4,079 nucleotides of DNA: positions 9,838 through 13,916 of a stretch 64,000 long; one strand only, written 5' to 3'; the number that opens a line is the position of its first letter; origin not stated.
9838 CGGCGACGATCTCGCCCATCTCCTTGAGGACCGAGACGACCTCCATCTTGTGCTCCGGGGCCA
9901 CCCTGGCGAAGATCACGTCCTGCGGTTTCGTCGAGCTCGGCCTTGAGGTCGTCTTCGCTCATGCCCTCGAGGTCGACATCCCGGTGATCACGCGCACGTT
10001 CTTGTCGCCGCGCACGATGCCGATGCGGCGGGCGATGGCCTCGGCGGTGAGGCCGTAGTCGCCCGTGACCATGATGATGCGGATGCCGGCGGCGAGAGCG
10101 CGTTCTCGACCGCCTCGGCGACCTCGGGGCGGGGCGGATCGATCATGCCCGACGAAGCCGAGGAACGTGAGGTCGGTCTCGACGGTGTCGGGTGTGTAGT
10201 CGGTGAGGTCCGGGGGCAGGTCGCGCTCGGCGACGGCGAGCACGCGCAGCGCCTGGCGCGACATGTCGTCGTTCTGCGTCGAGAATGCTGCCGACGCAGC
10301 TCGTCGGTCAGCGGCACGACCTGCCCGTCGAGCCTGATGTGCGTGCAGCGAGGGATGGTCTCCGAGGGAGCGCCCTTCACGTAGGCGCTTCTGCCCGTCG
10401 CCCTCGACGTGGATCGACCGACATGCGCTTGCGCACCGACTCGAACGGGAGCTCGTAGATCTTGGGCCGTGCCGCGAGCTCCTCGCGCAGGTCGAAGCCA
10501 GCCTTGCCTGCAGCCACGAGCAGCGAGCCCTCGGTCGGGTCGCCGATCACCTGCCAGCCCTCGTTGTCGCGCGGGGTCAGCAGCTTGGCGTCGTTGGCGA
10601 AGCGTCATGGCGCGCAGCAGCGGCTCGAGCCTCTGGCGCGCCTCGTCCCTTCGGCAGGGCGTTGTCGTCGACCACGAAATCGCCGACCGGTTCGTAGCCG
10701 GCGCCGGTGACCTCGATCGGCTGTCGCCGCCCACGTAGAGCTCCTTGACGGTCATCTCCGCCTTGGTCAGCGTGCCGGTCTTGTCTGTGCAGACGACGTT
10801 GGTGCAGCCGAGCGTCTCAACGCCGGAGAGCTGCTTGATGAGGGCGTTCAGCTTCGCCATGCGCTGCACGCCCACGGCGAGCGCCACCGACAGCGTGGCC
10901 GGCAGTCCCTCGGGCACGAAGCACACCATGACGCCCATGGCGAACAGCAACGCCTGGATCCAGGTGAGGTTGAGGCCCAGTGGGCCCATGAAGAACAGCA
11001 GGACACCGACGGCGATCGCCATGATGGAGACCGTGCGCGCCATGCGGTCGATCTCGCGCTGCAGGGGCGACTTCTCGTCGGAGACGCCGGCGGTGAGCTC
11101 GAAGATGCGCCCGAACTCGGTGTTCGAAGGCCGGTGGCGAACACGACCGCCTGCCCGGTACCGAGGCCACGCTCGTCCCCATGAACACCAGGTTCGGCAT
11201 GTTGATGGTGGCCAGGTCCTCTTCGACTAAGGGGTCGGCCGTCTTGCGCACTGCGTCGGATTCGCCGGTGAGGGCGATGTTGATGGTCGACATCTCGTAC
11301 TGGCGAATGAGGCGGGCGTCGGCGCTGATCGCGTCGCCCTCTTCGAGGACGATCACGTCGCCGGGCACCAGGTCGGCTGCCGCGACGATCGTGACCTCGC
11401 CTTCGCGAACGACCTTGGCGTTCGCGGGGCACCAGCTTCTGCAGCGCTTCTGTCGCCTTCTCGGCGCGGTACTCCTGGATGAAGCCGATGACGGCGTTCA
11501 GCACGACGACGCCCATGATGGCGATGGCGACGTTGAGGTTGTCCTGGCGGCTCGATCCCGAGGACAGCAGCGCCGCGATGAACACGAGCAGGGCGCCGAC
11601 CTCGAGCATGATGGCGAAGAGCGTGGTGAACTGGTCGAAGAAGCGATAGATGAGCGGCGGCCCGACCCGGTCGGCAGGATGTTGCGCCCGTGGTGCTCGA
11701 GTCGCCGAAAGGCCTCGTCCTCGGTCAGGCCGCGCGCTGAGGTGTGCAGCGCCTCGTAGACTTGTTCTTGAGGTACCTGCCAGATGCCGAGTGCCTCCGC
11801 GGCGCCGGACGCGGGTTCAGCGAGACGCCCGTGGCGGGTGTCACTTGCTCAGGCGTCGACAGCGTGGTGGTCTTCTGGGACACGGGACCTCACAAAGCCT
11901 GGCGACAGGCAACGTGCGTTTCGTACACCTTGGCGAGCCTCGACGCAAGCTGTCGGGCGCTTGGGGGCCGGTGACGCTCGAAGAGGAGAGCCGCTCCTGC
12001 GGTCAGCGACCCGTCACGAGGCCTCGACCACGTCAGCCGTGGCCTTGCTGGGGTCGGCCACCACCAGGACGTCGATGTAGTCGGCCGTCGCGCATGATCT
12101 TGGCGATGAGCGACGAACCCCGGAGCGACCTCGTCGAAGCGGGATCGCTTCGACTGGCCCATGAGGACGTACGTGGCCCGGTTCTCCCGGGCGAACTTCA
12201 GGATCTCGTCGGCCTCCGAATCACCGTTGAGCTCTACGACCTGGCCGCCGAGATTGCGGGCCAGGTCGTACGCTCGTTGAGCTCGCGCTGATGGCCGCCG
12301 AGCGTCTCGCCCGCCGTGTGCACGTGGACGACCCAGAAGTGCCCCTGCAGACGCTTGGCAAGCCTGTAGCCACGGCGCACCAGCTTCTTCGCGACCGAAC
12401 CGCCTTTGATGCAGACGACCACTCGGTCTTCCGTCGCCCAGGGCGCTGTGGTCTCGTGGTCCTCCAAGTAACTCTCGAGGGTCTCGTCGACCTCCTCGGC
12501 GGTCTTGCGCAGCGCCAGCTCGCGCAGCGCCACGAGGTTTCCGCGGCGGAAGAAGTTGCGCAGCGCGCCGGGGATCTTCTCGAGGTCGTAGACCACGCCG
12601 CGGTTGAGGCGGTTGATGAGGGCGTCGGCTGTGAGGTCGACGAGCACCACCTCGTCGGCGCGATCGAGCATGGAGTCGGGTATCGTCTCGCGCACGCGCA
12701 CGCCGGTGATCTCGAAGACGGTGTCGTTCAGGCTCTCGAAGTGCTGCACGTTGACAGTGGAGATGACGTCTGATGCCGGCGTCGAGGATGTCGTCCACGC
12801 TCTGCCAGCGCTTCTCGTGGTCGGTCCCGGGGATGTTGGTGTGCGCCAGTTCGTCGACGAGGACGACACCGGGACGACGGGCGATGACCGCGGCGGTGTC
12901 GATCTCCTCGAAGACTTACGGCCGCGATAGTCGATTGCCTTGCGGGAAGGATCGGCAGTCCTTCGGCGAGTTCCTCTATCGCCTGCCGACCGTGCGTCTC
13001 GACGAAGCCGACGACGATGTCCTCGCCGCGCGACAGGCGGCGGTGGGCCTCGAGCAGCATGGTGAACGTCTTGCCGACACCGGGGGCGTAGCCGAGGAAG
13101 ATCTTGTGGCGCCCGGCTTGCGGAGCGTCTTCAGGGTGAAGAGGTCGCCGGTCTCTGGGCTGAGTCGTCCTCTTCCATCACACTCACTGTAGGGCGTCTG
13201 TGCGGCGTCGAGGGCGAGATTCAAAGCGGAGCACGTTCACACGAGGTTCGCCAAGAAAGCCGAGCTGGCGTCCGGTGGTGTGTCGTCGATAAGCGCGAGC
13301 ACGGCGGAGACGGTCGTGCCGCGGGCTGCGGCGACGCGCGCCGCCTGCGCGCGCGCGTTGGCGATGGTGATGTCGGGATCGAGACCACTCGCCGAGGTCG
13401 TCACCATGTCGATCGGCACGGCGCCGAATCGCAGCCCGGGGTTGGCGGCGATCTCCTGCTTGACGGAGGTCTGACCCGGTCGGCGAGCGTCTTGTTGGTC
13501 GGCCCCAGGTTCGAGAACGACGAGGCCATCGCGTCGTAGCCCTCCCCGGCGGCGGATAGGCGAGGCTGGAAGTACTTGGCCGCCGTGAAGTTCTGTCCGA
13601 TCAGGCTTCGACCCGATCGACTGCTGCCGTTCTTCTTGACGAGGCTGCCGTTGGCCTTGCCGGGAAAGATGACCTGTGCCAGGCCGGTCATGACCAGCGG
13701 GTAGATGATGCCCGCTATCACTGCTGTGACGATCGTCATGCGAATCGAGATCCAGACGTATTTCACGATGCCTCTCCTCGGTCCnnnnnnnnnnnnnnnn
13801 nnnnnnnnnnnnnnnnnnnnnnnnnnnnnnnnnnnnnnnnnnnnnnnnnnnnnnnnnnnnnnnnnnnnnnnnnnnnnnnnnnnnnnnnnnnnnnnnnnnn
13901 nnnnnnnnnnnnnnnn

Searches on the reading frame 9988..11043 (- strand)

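Call 64: search_protein_families(library=pfam, proteins=[window:9988-11043:-], max_evalue=0.01)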
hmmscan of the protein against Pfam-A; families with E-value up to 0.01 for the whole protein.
window:9988-11043:- (351 aa): 1 family
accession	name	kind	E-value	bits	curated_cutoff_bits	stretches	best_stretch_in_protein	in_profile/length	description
PF00122.25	E1-E2_ATPase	-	3.6e-07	30.3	28.1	1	3-64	120-180/181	E1-E2 ATPase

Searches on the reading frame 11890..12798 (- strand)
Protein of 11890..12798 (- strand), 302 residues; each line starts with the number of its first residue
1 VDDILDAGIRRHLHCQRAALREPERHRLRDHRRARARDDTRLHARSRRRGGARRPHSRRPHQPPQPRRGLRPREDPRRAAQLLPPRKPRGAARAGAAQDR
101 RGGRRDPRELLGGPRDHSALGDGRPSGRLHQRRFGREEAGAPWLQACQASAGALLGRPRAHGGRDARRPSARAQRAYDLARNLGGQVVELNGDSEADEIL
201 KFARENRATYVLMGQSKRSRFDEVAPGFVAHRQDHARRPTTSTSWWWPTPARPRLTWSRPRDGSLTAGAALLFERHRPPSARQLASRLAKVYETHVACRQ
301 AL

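Call 64: search_protein_families(library=pfam, proteins=[window:11890-12798:-], max_evalue=0.01)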
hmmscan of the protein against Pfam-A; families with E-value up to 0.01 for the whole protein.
window:11890-12798:- (302 aa): 1 family
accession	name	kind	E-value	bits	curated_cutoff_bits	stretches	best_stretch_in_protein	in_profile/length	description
PF00582.32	Usp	-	0.003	18.5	24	1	178-230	74-126/141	Universal stress protein family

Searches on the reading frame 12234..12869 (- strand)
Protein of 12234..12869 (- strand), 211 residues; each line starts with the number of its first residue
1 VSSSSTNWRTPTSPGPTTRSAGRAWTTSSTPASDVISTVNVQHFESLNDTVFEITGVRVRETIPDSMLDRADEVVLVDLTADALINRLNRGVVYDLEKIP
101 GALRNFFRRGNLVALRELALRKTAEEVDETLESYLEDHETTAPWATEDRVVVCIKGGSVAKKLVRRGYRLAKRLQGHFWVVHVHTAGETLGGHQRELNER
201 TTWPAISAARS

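Call 64: search_protein_families(library=pfam, proteins=[window:12234-12869:-], max_evalue=0.01)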
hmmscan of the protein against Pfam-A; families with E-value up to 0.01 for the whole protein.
window:12234-12869:- (211 aa): 2 families
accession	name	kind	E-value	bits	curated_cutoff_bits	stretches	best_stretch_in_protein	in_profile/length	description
PF02702.23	KdpD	-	8.6e-37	127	26.1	1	34-127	117-210/210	Osmosensitive K+ channel His kinase sensor domain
PF00582.32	Usp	-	0.0001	23.3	24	1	148-203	3-58/141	Universal stress protein family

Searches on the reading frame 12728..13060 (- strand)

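Call 64: search_protein_families(library=pfam, proteins=[window:12728-13060:-], max_evalue=0.01)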
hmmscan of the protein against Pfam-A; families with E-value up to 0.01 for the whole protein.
window:12728-13060:- (110 aa): 1 family
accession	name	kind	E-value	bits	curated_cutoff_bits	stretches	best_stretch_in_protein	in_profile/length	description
PF02702.23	KdpD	-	6.9e-10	39.2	26.1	1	1-48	21-68/210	Osmosensitive K+ channel His kinase sensor domain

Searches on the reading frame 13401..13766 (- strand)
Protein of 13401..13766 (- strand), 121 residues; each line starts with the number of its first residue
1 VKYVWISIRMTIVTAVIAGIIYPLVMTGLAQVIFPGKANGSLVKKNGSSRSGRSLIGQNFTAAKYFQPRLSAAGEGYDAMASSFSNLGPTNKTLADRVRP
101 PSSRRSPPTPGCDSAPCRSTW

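Call 64: search_protein_families(library=pfam, proteins=[window:13401-13766:-], max_evalue=0.01)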
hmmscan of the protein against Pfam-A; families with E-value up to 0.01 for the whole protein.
window:13401-13766:- (121 aa): 1 family
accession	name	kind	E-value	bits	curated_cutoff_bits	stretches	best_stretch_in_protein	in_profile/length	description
PF02669.20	KdpC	-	1.1e-30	107.1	24.1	1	6-99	3-93/182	K+-transporting ATPase, c chain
